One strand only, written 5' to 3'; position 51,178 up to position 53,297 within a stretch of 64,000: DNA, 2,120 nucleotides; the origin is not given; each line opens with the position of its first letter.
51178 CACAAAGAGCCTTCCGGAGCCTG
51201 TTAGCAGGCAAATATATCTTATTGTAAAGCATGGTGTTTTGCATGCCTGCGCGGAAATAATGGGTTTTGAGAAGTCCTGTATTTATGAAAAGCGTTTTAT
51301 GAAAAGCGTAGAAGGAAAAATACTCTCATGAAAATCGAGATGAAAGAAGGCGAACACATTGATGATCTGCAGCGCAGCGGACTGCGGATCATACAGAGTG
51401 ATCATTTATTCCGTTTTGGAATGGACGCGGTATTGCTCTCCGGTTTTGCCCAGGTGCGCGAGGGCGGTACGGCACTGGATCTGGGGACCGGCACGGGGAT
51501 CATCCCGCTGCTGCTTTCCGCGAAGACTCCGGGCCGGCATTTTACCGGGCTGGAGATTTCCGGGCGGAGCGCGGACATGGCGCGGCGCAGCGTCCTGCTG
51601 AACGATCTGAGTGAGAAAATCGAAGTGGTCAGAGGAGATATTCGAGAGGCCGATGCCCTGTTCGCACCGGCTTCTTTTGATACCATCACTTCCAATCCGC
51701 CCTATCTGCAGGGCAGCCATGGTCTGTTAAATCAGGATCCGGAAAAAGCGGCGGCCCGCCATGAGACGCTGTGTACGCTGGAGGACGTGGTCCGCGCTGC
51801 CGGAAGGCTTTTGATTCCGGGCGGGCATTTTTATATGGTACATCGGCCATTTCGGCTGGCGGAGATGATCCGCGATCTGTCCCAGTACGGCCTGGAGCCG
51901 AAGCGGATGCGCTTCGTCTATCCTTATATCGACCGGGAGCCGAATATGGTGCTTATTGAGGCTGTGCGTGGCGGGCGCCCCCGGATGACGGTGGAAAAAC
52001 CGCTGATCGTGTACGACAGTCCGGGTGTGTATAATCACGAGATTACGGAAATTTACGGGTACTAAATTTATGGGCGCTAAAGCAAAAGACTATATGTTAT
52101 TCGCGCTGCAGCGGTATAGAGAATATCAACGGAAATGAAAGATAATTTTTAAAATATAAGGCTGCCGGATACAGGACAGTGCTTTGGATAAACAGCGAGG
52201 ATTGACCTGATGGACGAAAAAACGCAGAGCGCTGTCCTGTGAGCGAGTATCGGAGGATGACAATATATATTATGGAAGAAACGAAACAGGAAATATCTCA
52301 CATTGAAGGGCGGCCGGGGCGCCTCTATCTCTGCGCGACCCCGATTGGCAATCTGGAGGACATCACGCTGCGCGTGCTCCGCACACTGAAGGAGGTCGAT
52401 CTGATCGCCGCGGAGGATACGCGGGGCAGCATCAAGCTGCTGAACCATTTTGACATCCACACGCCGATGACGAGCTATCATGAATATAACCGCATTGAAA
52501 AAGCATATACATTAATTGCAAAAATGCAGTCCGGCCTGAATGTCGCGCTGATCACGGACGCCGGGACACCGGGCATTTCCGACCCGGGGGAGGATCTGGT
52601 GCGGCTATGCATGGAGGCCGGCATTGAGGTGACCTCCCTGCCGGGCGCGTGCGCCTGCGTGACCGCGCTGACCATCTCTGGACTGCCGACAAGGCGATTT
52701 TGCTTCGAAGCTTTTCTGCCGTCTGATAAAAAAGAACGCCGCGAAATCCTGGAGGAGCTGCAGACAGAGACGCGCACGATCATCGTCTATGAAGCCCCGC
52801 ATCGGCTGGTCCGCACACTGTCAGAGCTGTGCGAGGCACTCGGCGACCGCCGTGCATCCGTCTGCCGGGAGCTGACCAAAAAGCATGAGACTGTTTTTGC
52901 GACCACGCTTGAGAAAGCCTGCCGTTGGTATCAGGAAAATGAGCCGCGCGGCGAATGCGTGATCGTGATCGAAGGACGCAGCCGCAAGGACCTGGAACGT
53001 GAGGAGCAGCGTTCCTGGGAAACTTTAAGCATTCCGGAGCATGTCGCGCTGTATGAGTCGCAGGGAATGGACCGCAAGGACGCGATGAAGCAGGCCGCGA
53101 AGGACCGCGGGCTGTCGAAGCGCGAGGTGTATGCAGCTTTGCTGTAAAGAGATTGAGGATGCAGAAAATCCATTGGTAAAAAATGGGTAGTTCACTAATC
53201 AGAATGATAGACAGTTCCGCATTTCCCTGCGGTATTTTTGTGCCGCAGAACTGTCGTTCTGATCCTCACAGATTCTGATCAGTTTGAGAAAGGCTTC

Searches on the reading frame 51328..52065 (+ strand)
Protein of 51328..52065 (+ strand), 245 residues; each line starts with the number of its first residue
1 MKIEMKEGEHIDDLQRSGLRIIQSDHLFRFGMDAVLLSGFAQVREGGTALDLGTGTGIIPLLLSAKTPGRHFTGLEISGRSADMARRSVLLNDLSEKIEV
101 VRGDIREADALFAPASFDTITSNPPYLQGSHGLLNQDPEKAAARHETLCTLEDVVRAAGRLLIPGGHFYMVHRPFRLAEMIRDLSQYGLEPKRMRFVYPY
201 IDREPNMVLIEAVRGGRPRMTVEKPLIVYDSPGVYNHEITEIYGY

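Call 77: search_protein_families(library=pfam, proteins=[window:51328-52065:+], max_evalue=0.00001)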
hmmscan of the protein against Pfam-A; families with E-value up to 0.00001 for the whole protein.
window:51328-52065:+ (245 aa): 4 families
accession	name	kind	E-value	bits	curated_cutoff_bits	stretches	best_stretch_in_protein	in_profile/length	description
PF05175.20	MTS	-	1.1e-13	51.6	23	1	35-174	22-142/170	Methyltransferase small domain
PF13649.12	Methyltransf_25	-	1.7e-08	35.4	27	1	50-123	2-71/97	Methyltransferase domain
PF13847.12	Methyltransf_31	-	3.3e-08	33.8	27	1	45-173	3-112/145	Methyltransferase domain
PF08241.18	Methyltransf_11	-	5e-08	33.9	21.2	1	50-124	1-68/95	Methyltransferase domain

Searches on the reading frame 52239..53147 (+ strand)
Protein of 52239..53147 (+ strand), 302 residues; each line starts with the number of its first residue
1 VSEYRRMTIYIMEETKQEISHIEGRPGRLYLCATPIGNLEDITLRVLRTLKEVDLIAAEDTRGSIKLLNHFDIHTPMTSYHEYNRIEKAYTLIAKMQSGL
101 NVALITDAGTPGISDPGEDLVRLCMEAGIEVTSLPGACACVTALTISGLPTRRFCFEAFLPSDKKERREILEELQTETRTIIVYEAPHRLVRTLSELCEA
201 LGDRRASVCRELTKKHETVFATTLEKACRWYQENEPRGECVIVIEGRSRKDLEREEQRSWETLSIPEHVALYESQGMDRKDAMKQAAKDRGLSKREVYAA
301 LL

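Call 51: find_related_loci(query=window:52239-53147:+, collection=metagenome_contigs, flank=7000)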
Query window:52239-53147:+ (302 aa) in metagenome_contigs; peptide patterns used: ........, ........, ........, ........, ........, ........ (x = any residue, [..] = any of these).
600 stretches matched a pattern (row limit reached: there are more); 583 encode a relative of the query (tblastn E <= 1e-3); the best 80 are kept; 80 distinct loci.
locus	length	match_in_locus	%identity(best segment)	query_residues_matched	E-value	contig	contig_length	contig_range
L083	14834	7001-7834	81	25-302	7e-155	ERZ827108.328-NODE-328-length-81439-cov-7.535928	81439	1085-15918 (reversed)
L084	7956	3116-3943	75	27-302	3e-146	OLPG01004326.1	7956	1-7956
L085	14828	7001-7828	75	27-302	1e-145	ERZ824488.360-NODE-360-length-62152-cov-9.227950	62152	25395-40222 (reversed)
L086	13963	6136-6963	79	27-302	2e-144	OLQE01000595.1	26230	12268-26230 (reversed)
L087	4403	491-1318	75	27-302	7e-147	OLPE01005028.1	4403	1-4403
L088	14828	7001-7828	77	27-302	2e-143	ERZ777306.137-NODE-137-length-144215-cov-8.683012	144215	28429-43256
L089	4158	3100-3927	74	27-302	1e-146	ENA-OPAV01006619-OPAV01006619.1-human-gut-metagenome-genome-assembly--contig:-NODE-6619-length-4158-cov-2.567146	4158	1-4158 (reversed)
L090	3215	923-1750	74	27-302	4e-149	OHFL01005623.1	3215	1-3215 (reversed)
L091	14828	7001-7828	82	27-302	5e-143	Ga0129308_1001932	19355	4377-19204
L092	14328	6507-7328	75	27-300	2e-142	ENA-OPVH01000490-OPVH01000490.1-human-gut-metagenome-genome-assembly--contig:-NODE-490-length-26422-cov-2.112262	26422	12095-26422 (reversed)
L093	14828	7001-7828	75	27-302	1e-142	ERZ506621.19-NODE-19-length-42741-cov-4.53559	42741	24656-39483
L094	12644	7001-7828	74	27-302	1e-141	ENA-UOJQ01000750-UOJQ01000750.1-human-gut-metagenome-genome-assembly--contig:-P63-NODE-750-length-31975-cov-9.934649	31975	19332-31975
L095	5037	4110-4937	74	27-302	3e-143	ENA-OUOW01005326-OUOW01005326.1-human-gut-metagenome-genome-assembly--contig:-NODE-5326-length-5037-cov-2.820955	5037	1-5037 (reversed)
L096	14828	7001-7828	74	27-302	1e-141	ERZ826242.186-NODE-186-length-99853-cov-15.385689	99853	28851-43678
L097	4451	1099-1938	73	23-302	1e-143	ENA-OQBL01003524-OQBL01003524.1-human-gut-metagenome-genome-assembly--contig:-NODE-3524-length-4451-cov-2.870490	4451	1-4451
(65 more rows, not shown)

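Call 77: search_protein_families(library=pfam, proteins=[window:52239-53147:+], max_evalue=0.00001)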
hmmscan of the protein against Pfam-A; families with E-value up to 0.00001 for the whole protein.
window:52239-53147:+ (302 aa): 1 family
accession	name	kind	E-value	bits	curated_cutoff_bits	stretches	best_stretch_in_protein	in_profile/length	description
PF00590.25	TP_methylase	-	2e-34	119.9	27.8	1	28-227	1-211/212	Tetrapyrrole (Corrin/Porphyrin) Methylases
